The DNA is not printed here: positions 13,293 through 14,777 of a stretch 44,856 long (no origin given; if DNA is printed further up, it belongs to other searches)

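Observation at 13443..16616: Porin-cytochrome-like outer-membrane electron conduit: beta-barrel + 12-heme cytochrome + lipoprotein 7-9-heme cytochrome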

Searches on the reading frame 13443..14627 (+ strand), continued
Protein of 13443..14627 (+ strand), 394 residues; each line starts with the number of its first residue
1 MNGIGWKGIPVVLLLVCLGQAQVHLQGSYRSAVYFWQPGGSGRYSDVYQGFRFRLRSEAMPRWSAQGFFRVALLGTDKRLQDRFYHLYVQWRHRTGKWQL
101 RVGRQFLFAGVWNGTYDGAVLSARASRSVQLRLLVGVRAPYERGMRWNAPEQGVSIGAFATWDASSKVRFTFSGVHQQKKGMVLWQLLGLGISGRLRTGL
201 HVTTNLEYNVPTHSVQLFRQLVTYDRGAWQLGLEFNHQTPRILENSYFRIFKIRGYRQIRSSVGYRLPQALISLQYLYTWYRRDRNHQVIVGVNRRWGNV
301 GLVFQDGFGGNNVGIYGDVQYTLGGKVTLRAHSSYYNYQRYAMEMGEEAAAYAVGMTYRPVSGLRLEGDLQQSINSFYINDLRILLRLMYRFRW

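Call 51: find_homologous_proteins(query=L024:9250-10473:+, max_evalue=0.001)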
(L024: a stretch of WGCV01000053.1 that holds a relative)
Query L024:9250-10473:+ (407 aa): 633 proteins with E <= 0.001 among 1402 candidates; the best 120 are listed.
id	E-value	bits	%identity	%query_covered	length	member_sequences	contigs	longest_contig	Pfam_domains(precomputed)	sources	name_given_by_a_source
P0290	7.8e-271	916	95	100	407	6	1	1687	PF14537.12,PF02085.22,PF14522.12,PF22113.2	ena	-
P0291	1.6e-181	622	65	94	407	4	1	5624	PF14537.12,PF02085.22,PF14522.12,PF22113.2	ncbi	-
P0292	8.3e-166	570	59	98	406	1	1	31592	PF14537.12,PF02085.22,PF14522.12,PF22113.2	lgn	-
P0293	1.7e-160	553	56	100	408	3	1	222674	PF14537.12,PF02085.22,PF14522.12,PF22113.2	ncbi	-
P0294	3.9e-160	552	58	99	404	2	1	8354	PF14537.12,PF02085.22,PF14522.12,PF22113.2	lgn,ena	-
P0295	5.0e-155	535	57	99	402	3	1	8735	PF14537.12,PF02085.22,PF14522.12,PF22113.2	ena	-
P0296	3.5e-154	532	56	99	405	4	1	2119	PF14537.12,PF02085.22,PF14522.12,PF22113.2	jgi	-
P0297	1.2e-145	504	56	97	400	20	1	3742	PF14537.12,PF02085.22,PF14522.12,PF22113.2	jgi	jgi:hypothetical protein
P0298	1.8e-145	503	55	97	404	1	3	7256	PF14537.12,PF02085.22,PF14522.12,PF22113.2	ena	-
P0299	2.5e-145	503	55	97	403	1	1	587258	PF14537.12,PF02085.22,PF14522.12,PF22113.2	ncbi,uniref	ncbi:cytochrome c3 family protein [Melioribacteraceae bacterium 4301-Me]|uniref:cytochrome c3 family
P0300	1.3e-144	500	55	97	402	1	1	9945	PF14537.12,PF02085.22,PF14522.12,PF22113.2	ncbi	-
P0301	1.0e-143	497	56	98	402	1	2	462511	PF14537.12,PF02085.22,PF14522.12,PF22113.2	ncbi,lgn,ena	-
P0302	2.3e-143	496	54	99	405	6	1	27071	PF14537.12,PF02085.22,PF14522.12,PF22113.2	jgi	-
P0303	2.6e-143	496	52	100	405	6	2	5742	PF14537.12,PF02085.22,PF14522.12,PF22113.2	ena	-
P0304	5.8e-143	495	55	98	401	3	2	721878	PF14537.12,PF02085.22,PF14522.12,PF22113.2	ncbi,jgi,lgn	-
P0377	1.0e-135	471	52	98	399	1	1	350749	PF14537.12,PF02085.22,PF14522.12,PF22113.2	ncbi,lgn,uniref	ncbi:cytochrome c3 family protein [Rosettibacter firmus]|uniref:cytochrome c3 family protein n=1 Tax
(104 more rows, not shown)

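Call 53: find_encoding_contigs(protein=P0377, flank=7000, max_places=1)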
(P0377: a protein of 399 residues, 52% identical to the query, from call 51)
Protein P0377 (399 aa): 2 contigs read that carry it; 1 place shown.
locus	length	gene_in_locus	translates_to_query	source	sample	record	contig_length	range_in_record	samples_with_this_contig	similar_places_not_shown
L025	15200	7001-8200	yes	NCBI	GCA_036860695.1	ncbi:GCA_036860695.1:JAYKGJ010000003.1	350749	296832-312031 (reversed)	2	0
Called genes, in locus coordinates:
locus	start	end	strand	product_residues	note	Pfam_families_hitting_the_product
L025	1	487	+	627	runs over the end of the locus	PF00672:HAMP, PF00512:HisKA, PF02518:HATPase_c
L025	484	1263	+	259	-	PF00072:Response_reg, PF01597:GCV_H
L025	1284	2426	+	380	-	PF00072:Response_reg, PF01597:GCV_H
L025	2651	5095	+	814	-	PF02085:Cytochrom_CIII (faint), PF09699:Paired_CXXCH_1 (faint), PF14522:Cytochrome_C7 (faint), PF14537:Cytochrom_c3_2 (weak), PF22113:Mtrc-MtrF_II-IV_dom, PF01292:Ni_hydr_CYTB, PF14358:DUF4405 (weak)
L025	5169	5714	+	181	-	PF09699:Paired_CXXCH_1 (faint), PF14522:Cytochrome_C7 (faint), PF22113:Mtrc-MtrF_II-IV_dom (faint), PF13435:Cytochrome_C554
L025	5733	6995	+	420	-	-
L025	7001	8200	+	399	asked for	PF02085:Cytochrom_CIII (faint), PF22113:Mtrc-MtrF_II-IV_dom (faint), PF14537:Cytochrom_c3_2 (faint), PF14522:Cytochrome_C7 (weak)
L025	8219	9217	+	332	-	PF22113:Mtrc-MtrF_II-IV_dom (faint), PF14537:Cytochrom_c3_2 (faint), PF14522:Cytochrome_C7 (weak), PF09698:GSu_C4xC__C2xCH (weak)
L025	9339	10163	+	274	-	PF01578:Cytochrom_C_asm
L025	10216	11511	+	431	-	PF05201:GlutR_N, PF01488:Shikimate_DH, PF00745:GlutR_dimer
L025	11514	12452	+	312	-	PF01379:Porphobil_deam, PF03900:Porphobil_deamC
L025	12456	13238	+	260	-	PF02602:HEM4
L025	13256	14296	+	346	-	PF01208:URO-D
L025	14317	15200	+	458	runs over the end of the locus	PF04055:Radical_SAM, PF06969:HemN_C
